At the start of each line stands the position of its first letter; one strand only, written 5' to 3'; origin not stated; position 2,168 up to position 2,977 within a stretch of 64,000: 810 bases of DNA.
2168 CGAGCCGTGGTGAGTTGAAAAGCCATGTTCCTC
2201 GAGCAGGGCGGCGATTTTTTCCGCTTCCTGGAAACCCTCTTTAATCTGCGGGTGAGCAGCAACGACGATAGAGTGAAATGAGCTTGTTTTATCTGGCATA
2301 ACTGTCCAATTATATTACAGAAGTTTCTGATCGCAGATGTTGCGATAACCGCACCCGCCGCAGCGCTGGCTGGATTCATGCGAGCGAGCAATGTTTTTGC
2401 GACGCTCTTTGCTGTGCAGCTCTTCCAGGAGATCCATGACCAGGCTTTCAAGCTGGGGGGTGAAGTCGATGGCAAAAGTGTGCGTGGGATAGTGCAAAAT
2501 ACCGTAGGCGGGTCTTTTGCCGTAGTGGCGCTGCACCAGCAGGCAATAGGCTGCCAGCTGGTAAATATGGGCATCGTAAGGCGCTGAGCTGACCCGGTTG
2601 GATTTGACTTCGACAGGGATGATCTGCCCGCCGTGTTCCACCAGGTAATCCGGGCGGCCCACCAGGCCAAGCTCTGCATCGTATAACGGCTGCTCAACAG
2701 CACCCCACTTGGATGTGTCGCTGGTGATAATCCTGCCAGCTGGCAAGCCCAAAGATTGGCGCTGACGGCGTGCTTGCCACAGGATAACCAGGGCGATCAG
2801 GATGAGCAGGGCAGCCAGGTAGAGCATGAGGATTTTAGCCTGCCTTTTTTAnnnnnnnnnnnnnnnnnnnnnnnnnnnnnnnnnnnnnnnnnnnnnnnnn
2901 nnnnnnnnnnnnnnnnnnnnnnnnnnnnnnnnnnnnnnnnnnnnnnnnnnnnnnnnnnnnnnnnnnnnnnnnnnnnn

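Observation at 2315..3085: Cas4/RecB-like nuclease divided by a single in-frame TAA and carrying a two-helix membrane hairpin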

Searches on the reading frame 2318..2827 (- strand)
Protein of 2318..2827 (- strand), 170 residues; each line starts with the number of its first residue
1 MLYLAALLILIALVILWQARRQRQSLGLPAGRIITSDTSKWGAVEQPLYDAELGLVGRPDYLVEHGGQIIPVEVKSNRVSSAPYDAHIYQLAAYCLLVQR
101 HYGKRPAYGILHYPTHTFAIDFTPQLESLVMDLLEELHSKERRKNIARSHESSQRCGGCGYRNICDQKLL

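Call 4: search_protein_families(library=pfam, proteins=[window:2318-2827:-], max_evalue=1)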
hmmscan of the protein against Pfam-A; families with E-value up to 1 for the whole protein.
seq(170 aa): 3 families
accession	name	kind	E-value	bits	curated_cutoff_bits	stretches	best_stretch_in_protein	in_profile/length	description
PF12705.13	PDDEXK_1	-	2.1e-10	41.4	22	1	17-166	84-247/247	PD-(D/E)XK nuclease superfamily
PF01930.23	Cas_Cas4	-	4e-09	37.2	22.7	1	56-165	53-158/160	Domain of unknown function DUF83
PF01708.21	Gemini_mov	-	0.19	11.9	25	1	2-25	51-74/92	Geminivirus putative movement protein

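Call 5: search_protein_families(library=ncbifam, proteins=[window:2318-2827:-], max_evalue=1)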
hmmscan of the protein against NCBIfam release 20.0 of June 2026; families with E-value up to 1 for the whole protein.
seq(170 aa): 4 families
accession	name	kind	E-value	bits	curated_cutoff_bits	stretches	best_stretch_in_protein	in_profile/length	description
TIGR00372.1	cas4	equivalog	5.5e-20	72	65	1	47-165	60-178/180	CRISPR-associated protein Cas4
NF049935.1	cas4g_cas1g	exception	2.1e-12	46.3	560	1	43-165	63-189/546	CRISPR-associated endonuclease Cas4g/Cas1g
TIGR03491.1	TIGR03491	subfamily_domain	0.0053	15.8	97.45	1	77-168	116-207/462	TM0106 family RecB-like putative nuclease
TIGR04328.1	cas4_PREFRAN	exception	0.011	15.7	70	1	36-167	50-177/178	type V CRISPR-associated protein Cas4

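Call 15: find_related_loci(query=A1, collection=genome_contigs, flank=5000)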
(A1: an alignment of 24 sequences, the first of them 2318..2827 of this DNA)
Query A1 (170 aa) in genome_contigs; peptide patterns used: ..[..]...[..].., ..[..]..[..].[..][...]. (x = any residue, [..] = any of these).
400 stretches matched a pattern; 367 encode a relative of the query (tblastn E <= 1e-3); the best 80 are kept; 80 distinct loci.
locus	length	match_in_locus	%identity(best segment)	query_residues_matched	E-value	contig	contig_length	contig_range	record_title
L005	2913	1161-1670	91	1-170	3e-98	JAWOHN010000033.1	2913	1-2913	MAG: Anaerolineales bacterium isolate CWP4-3.bin.157 k191_67274, whole genome shotgun sequence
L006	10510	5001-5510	70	1-170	2e-84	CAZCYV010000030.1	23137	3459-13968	MAG TPA_asm: uncultured Anaerolinea sp. isolate binchicken_co274_310 genome assembly, contig: NODE_5711_length_23137_cov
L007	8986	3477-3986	71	1-170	3e-82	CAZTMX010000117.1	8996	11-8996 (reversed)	MAG TPA_asm: uncultured Anaerolineaceae bacterium isolate binchicken_co22_211 genome assembly, contig: NODE_7712_length_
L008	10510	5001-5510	65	1-170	2e-79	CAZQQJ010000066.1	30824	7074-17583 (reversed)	MAG TPA_asm: uncultured Anaerolinea sp. isolate SRP278314_co2_69 genome assembly, contig: NODE_2031_length_30824_cov_35.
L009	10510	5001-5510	66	1-170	1e-77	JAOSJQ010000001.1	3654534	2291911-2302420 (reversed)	MAG: Anaerolineales bacterium isolate FR_7 FR-Anaerolineales-1_s1, whole genome shotgun sequence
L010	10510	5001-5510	71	1-170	9e-77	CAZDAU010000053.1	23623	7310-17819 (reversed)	MAG TPA_asm: uncultured Anaerolinea sp. isolate binchicken_co274_325 genome assembly, contig: NODE_5537_length_23623_cov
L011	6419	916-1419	67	2-169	4e-77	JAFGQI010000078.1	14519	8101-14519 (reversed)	MAG: Anaerolineales bacterium isolate Zod_Metabat.740 k87_5067376, whole genome shotgun sequence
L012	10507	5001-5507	64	1-169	8e-77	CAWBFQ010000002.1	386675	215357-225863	MAG: uncultured Chloroflexia bacterium isolate MFD04716.bin.2.296 genome assembly, contig: contig_11258, whole genome sh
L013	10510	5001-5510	69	1-170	5e-77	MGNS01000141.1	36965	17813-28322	MAG: Chloroflexi bacterium RBG_16_57_11 RBG_16_scaffold_6140, whole genome shotgun sequence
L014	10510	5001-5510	66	1-170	2e-75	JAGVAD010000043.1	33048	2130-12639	MAG: Anaerolineales bacterium isolate DeMMO6_43 c_000000013906, whole genome shotgun sequence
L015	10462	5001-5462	69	16-169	8e-75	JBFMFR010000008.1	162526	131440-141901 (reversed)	MAG: Chloroflexota bacterium isolate MAG276 MAG276_8, whole genome shotgun sequence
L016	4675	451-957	58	1-169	6e-72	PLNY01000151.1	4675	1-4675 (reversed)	MAG: Anaerolineae bacterium isolate fen_1070 73.20120800_E1D.55_contig_21228, whole genome shotgun sequence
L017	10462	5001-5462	69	17-170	3e-71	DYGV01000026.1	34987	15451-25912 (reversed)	MAG TPA_asm: Anaerolinea thermophila isolate BE2012_54_8 Afr_mines_BE2012_619_length_34987_cov_3_303218, whole genome sh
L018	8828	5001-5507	56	1-169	5e-71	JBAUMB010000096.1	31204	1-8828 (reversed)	MAG: Anaerolineales bacterium isolate MFD05467_ilm_asm_bin9 k127_231687, whole genome shotgun sequence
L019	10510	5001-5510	58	1-170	2e-70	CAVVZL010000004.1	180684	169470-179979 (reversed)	MAG: uncultured Chloroflexia bacterium isolate MFD01231.bin.2.32 genome assembly, contig: contig_10216, whole genome sho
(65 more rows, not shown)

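Call 18: search_protein_representatives(protein=window:2318-2827:-)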
Query: 170 residues. Proteins with E-value up to 0.001 (for the whole library): 1332; up to 1e-10: 656; up to 1e-30: 92. The best 150 are listed.
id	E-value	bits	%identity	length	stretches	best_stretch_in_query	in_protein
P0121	1.4e-54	200.8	57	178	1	2-169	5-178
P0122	7.2e-51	188.8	49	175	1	2-169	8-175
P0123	2.1e-48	180.7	47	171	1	1-169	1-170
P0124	5.8e-48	179.3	48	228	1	2-169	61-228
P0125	2.0e-47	177.5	56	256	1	1-149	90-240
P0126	6.8e-47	175.9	46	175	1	4-169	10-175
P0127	2.0e-46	174.3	45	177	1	9-169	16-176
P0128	7.5e-45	169.2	49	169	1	4-169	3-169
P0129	5.0e-44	166.5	47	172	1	9-169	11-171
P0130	1.3e-43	165.2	58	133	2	1-100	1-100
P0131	1.4e-43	165.1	46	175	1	4-169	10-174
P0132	1.7e-43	164.8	47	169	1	3-169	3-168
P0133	6.0e-43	163.0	70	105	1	72-169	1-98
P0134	6.2e-43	163.0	46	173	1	3-169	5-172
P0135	7.0e-43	162.8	48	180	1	4-169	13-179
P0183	2.7e-34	134.8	42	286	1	8-168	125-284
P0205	3.5e-31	124.7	37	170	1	3-169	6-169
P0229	9.2e-29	116.9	36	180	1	2-169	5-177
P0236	5.8e-28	114.2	38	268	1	1-169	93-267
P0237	1.0e-27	113.5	38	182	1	3-169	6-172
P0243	1.0e-26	110.2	38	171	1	4-169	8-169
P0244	1.3e-26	109.9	39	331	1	15-169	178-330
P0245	2.0e-26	109.2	39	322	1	20-169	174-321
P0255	2.3e-25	105.8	38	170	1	7-169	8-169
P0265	6.4e-25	104.4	38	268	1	15-169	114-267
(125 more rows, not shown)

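Call 22: search_protein_families(library=pfam, proteins=[P0183, P0236, P0244, P0245, P0265], max_evalue=0.01)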
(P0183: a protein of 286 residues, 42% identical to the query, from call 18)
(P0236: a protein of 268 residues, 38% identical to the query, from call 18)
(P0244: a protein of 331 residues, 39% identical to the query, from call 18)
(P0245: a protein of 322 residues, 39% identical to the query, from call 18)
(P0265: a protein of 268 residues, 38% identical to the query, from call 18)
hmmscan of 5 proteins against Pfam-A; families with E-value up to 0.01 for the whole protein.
P0183 (286 aa): 2 families
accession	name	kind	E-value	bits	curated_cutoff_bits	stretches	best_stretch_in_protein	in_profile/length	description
PF12705.13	PDDEXK_1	-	1.7e-09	38.4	22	1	144-282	109-247/247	PD-(D/E)XK nuclease superfamily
PF01930.23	Cas_Cas4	-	3.2e-09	37.5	22.7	1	174-281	54-158/160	Domain of unknown function DUF83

P0236 (268 aa): 3 families
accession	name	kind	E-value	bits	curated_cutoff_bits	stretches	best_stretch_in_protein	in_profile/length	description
PF12705.13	PDDEXK_1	-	5.9e-12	46.5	22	1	3-264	2-247/247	PD-(D/E)XK nuclease superfamily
PF01930.23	Cas_Cas4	-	9.7e-11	42.5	22.7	1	154-263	53-158/160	Domain of unknown function DUF83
PF24412.1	DUF7546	-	0.0057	16.7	27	1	53-132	8-86/219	Family of unknown function (DUF7546)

P0244 (331 aa): 3 families
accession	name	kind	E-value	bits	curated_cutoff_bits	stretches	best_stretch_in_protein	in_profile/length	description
PF12705.13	PDDEXK_1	-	3.4e-13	50.5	22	1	152-327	77-247/247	PD-(D/E)XK nuclease superfamily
PF01930.23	Cas_Cas4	-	1.5e-10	41.8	22.7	1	179-326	19-158/160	Domain of unknown function DUF83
PF11026.13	DUF2721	-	0.00014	22.2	28.3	0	32-109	35-116/129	Protein of unknown function (DUF2721)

P0245 (322 aa): 3 families
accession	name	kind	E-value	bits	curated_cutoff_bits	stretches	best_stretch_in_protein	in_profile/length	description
PF12705.13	PDDEXK_1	-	1.4e-07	32.2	22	1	203-318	121-247/247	PD-(D/E)XK nuclease superfamily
PF01930.23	Cas_Cas4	-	0.00021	21.8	22.7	1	199-317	49-158/160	Domain of unknown function DUF83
PF09843.14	DUF2070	-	0.0017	17.2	30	1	61-164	48-148/561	Predicted membrane protein (DUF2070)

P0265 (268 aa): 2 families
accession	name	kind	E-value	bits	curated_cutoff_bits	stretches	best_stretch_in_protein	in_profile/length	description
PF12705.13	PDDEXK_1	-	1.3e-13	51.9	22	1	6-264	2-247/247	PD-(D/E)XK nuclease superfamily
PF01930.23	Cas_Cas4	-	1.3e-10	42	22.7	1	149-263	49-158/160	Domain of unknown function DUF83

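Call 27: find_homologous_proteins(query=P0183, max_evalue=0.001)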
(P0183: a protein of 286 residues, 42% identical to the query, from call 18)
Query P0183 (286 aa): 1269 proteins with E <= 0.001 among 7303 candidates; the best 120 are listed.
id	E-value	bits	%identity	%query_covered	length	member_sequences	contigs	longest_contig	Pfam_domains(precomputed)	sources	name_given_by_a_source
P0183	1.5e-193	660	100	100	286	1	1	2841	PF01930.24,PF12705.14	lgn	-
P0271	2.3e-60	222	63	50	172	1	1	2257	PF01930.24,PF12705.14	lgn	-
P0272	6.4e-60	221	60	50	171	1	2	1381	PF01930.24,PF12705.14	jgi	jgi:CRISPR-associated exonuclease Cas4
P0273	1.6e-59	220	63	51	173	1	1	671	PF01930.24,PF12705.14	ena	-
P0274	4.9e-58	215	42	99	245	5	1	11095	PF01930.24,PF12705.14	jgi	-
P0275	7.2e-58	214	59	58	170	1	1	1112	PF01930.24,PF12705.14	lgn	-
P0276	8.8e-58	214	60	59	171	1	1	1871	PF01930.24,PF12705.14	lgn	-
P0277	1.3e-57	213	58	50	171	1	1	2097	PF01930.24,PF12705.14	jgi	jgi:CRISPR-associated exonuclease Cas4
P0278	1.8e-57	213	62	50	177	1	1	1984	PF01930.24,PF12705.14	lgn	-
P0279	4.3e-57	212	60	50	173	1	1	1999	PF01930.24,PF12705.14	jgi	jgi:CRISPR-associated exonuclease Cas4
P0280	6.0e-57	211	63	53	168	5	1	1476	PF01930.24,PF12705.14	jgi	jgi:CRISPR-associated exonuclease Cas4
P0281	6.8e-57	211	62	53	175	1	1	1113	PF01930.24,PF12705.14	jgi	jgi:CRISPR-associated exonuclease Cas4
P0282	9.4e-57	211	61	53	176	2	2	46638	PF01930.24,PF12705.14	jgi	jgi:CRISPR-associated exonuclease Cas4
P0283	1.0e-56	210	62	51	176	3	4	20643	PF01930.24,PF12705.14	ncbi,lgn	-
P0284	1.3e-56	210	61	53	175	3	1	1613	PF01930.24,PF12705.14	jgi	-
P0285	1.3e-56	210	59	52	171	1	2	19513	PF01930.24,PF12705.14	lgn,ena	-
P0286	2.0e-56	210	55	58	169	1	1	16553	PF01930.24,PF12705.14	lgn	-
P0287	2.3e-56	209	60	53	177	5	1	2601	PF01930.24,PF12705.14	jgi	jgi:CRISPR-associated exonuclease Cas4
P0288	3.4e-56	209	59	57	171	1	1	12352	PF01930.24,PF12705.14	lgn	-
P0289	4.5e-56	208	60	53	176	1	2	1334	PF01930.24,PF12705.14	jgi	jgi:CRISPR-associated exonuclease Cas4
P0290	6.9e-56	208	61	53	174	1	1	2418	PF01930.24,PF12705.14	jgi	jgi:CRISPR-associated exonuclease Cas4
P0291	7.8e-56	208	61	53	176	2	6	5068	PF01930.24,PF12705.14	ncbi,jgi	jgi:CRISPR-associated exonuclease Cas4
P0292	8.7e-56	207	61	51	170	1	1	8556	PF12705.14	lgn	-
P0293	1.2e-55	207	58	52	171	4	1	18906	PF01930.24,PF12705.14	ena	-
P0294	1.5e-55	207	60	53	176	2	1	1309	PF01930.24,PF12705.14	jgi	jgi:CRISPR-associated exonuclease Cas4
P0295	2.0e-55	206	61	53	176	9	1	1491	PF01930.24,PF12705.14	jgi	jgi:CRISPR-associated exonuclease Cas4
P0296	2.4e-55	206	61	51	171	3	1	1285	PF01930.24,PF12705.14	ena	-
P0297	3.1e-55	206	57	58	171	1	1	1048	PF01930.24,PF12705.14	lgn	-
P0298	3.2e-55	206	59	51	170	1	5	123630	PF01930.24,PF12705.14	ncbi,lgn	-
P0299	3.7e-55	205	59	50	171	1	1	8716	PF01930.24,PF12705.14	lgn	-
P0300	3.9e-55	205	57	58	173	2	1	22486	PF01930.24,PF12705.14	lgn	-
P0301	4.0e-55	205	59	50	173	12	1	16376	PF01930.24,PF12705.14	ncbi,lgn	-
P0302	4.0e-55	205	59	51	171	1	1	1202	PF01930.24,PF12705.14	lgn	-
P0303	5.5e-55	205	57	58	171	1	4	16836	PF01930.24,PF12705.14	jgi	jgi:CRISPR-associated exonuclease Cas4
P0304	6.6e-55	205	60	51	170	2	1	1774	PF01930.24,PF12705.14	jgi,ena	-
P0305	7.9e-55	204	60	51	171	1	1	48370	PF01930.24,PF12705.14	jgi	jgi:CRISPR-associated exonuclease Cas4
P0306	8.3e-55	204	58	52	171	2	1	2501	PF01930.24,PF12705.14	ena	-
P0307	8.5e-55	204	58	52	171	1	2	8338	PF01930.24,PF12705.14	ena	-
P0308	9.0e-55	204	62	53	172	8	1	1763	PF01930.24,PF12705.14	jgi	jgi:CRISPR-associated exonuclease Cas4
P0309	9.1e-55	204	63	51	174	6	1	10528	PF01930.24,PF12705.14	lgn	-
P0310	1.0e-54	204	59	53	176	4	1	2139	PF01930.24,PF12705.14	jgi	jgi:CRISPR-associated exonuclease Cas4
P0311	1.1e-54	204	61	53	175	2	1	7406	PF01930.24,PF12705.14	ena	-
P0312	1.3e-54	204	59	50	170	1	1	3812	PF01930.24,PF12705.14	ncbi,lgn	-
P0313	1.6e-54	203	59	50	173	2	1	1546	PF01930.24,PF12705.14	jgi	jgi:CRISPR-associated exonuclease Cas4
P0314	1.9e-54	203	61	51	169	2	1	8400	PF01930.24,PF12705.14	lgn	-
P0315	2.0e-54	203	58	53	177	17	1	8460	PF01930.24,PF12705.14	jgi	jgi:CRISPR-associated exonuclease Cas4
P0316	2.0e-54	203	58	50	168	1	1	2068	PF01930.24,PF12705.14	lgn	-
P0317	2.1e-54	203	60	53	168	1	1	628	PF01930.24,PF12705.14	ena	-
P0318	2.2e-54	203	56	58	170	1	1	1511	PF01930.24,PF12705.14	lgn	-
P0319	2.2e-54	203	62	51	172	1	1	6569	PF01930.24,PF12705.14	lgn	-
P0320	2.3e-54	203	57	50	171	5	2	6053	PF01930.24,PF12705.14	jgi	jgi:CRISPR-associated exonuclease Cas4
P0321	2.4e-54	203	59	51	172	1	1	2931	PF01930.24,PF12705.14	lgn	-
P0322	2.5e-54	203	57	58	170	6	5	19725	PF01930.24,PF12705.14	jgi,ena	jgi:CRISPR-associated exonuclease Cas4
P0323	2.6e-54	203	61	51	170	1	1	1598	PF01930.24,PF12705.14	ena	-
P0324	2.6e-54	203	62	51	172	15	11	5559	PF01930.24,PF12705.14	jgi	jgi:CRISPR-associated exonuclease Cas4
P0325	2.9e-54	202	59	53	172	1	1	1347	PF01930.24,PF12705.14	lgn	-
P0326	4.0e-54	202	58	52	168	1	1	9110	PF01930.24,PF12705.14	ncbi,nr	ncbi:MAG: CRISPR-associated protein Cas4 [Roseiflexaceae bacterium]|nr:CRISPR-associated protein Cas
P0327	4.9e-54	202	59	51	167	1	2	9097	PF01930.24,PF12705.14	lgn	-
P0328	5.1e-54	202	59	51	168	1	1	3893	PF01930.24,PF12705.14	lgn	-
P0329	8.2e-54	201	59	53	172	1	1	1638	PF01930.24,PF12705.14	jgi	jgi:CRISPR-associated exonuclease Cas4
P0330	8.3e-54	201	59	50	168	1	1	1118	PF01930.24,PF12705.14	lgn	-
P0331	9.0e-54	201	59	52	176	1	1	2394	PF01930.24,PF12705.14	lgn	-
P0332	9.3e-54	201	59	51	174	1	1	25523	PF01930.24,PF12705.14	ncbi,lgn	-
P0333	1.1e-53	201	61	50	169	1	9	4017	PF01930.24,PF12705.14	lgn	-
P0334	1.1e-53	201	59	50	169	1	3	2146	PF01930.24,PF12705.14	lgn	-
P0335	1.2e-53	200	59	53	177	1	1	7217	PF01930.24,PF12705.14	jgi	jgi:CRISPR-associated exonuclease Cas4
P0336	1.2e-53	200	56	53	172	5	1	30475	PF01930.24,PF12705.14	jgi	jgi:CRISPR-associated exonuclease Cas4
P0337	1.6e-53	200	61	51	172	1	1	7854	PF01930.24,PF12705.14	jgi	-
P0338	1.6e-53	200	58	51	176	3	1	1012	PF01930.24,PF12705.14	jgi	jgi:CRISPR-associated exonuclease Cas4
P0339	1.8e-53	200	60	53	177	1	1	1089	PF01930.24,PF12705.14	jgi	jgi:CRISPR-associated exonuclease Cas4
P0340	1.9e-53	200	57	53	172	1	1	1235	PF01930.24,PF12705.14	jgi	jgi:CRISPR-associated exonuclease Cas4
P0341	1.9e-53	200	59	51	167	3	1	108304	PF01930.24,PF12705.14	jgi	jgi:CRISPR-associated exonuclease Cas4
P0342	2.2e-53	200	58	57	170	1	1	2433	PF01930.24,PF12705.14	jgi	jgi:CRISPR-associated exonuclease Cas4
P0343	2.2e-53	200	58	51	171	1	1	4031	PF01930.24,PF12705.14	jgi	jgi:CRISPR-associated exonuclease Cas4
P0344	2.4e-53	199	57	58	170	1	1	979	PF01930.24,PF12705.14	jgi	jgi:CRISPR-associated exonuclease Cas4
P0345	2.5e-53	199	58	50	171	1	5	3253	PF01930.24,PF12705.14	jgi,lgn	jgi:CRISPR-associated exonuclease Cas4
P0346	2.7e-53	199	59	51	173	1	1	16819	PF01930.24,PF12705.14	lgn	-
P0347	3.3e-53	199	58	51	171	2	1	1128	PF01930.24,PF12705.14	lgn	-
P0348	4.7e-53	198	58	53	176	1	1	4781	PF01930.24,PF12705.14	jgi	jgi:CRISPR-associated exonuclease Cas4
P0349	4.7e-53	198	57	55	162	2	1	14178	PF01930.24,PF12705.14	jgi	jgi:CRISPR-associated exonuclease Cas4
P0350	5.1e-53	198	60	50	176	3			PF01930.24,PF12705.14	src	-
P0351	6.5e-53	198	61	51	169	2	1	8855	PF01930.24,PF12705.14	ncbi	-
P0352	8.1e-53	198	54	58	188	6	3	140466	PF01930.24,PF12705.14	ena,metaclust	metaclust:\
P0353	9.9e-53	197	58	50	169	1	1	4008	PF01930.24,PF12705.14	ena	-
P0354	1.0e-52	197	55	50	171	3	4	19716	PF01930.24,PF12705.14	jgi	jgi:CRISPR-associated exonuclease Cas4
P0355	1.0e-52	197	60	53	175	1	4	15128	PF01930.24,PF12705.14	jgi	jgi:CRISPR-associated exonuclease Cas4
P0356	1.0e-52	197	60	51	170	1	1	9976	PF01930.24,PF12705.14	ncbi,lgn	ncbi:MAG: CRISPR-associated protein Cas4 [Chloroflexaceae bacterium]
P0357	1.3e-52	197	58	54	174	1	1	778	PF01930.24,PF12705.14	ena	-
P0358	1.3e-52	197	58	51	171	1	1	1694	PF01930.24,PF12705.14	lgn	-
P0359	1.3e-52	197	55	58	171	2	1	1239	PF01930.24,PF12705.14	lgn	-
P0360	1.5e-52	197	59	51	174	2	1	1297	PF01930.24,PF12705.14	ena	-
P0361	1.5e-52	197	58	53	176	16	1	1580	PF01930.24,PF12705.14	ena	-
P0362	1.9e-52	196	61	51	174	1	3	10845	PF01930.24,PF12705.14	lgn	-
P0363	2.4e-52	196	58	52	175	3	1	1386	PF01930.24,PF12705.14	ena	-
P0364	2.6e-52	196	57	58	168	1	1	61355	PF01930.24,PF12705.14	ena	-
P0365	2.6e-52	196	59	51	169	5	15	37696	PF01930.24,PF12705.14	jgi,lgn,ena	jgi:CRISPR-associated exonuclease Cas4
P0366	3.3e-52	196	57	53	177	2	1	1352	PF01930.24,PF12705.14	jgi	jgi:CRISPR-associated exonuclease Cas4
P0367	3.4e-52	196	55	58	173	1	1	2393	PF01930.24,PF12705.14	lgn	-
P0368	3.5e-52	196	58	49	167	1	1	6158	PF01930.24,PF12705.14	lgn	-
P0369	3.6e-52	196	56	58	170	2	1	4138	PF01930.24,PF12705.14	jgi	jgi:CRISPR-associated exonuclease Cas4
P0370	3.9e-52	195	58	51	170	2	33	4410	PF01930.24,PF12705.14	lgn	-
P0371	3.9e-52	195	59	51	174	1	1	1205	PF01930.24,PF12705.14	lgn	-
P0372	4.0e-52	195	58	52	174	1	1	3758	PF01930.24,PF12705.14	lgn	-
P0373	4.3e-52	195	53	58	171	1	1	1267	PF01930.24,PF12705.14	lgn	-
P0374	4.8e-52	195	60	51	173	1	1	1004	PF01930.24,PF12705.14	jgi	jgi:CRISPR-associated exonuclease Cas4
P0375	5.0e-52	195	54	58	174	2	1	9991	PF01930.24,PF12705.14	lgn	-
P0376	6.8e-52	195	58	53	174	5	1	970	PF01930.24,PF12705.14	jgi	jgi:CRISPR-associated exonuclease Cas4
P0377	6.8e-52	195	57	51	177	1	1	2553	PF01930.24,PF12705.14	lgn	-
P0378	7.6e-52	195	54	58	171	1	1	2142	PF01930.24,PF12705.14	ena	-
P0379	7.8e-52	194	56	50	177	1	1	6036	PF01930.24,PF12705.14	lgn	-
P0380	7.8e-52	194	59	53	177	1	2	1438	PF01930.24,PF12705.14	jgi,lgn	jgi:CRISPR-associated exonuclease Cas4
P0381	9.4e-52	194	57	51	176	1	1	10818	PF01930.24,PF12705.14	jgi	jgi:CRISPR-associated exonuclease Cas4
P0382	9.4e-52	194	61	52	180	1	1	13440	PF01930.24,PF12705.14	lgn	-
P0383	1.0e-51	194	59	51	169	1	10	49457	PF01930.24,PF12705.14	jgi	jgi:CRISPR-associated exonuclease Cas4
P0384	1.1e-51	194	57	57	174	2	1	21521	PF01930.24,PF12705.14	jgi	jgi:CRISPR-associated exonuclease Cas4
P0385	1.1e-51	194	58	51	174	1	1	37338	PF01930.24,PF12705.14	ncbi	-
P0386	1.3e-51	194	59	51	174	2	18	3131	PF01930.24,PF12705.14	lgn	-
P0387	1.3e-51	194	58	50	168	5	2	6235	PF01930.24,PF12705.14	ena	-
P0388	1.3e-51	194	58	57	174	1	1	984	PF01930.24,PF12705.14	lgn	-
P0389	1.3e-51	194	59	51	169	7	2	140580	PF01930.24,PF12705.14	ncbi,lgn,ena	-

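Call 28: find_encoding_contigs(protein=P0274, flank=5000, max_places=3)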
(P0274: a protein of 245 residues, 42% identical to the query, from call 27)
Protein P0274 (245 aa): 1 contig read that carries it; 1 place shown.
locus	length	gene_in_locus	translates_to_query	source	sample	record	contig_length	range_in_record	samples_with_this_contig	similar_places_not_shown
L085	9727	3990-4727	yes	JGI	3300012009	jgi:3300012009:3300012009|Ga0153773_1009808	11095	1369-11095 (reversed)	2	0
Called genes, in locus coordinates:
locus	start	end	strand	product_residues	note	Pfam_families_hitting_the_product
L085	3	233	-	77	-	?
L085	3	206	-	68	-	?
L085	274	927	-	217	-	PF00072:Response_reg, PF08281:Sigma70_r4_2, PF13384:HTH_23 (weak), PF00196:GerE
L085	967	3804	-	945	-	PF00989:PAS (weak), PF13185:GAF_2, PF01590:GAF, PF13185:GAF_2, PF01590:GAF, PF13185:GAF_2, PF07730:HisKA_3, PF02518:HATPase_c, +6 more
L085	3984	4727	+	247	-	PF12705:PDDEXK_1, PF01930:Cas_Cas4 (weak)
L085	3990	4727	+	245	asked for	PF12705:PDDEXK_1, PF01930:Cas_Cas4 (weak)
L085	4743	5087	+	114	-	-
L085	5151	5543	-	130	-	PF00072:Response_reg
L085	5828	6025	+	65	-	-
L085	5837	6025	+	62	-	-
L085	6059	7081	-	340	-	PF02885:Glycos_trans_3N, PF00591:Glycos_transf_3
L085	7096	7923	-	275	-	PF02146:SIR2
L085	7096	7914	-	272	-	PF02146:SIR2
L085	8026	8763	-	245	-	PF01381:HTH_3 (faint), PF13560:HTH_31 (weak)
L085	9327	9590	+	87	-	-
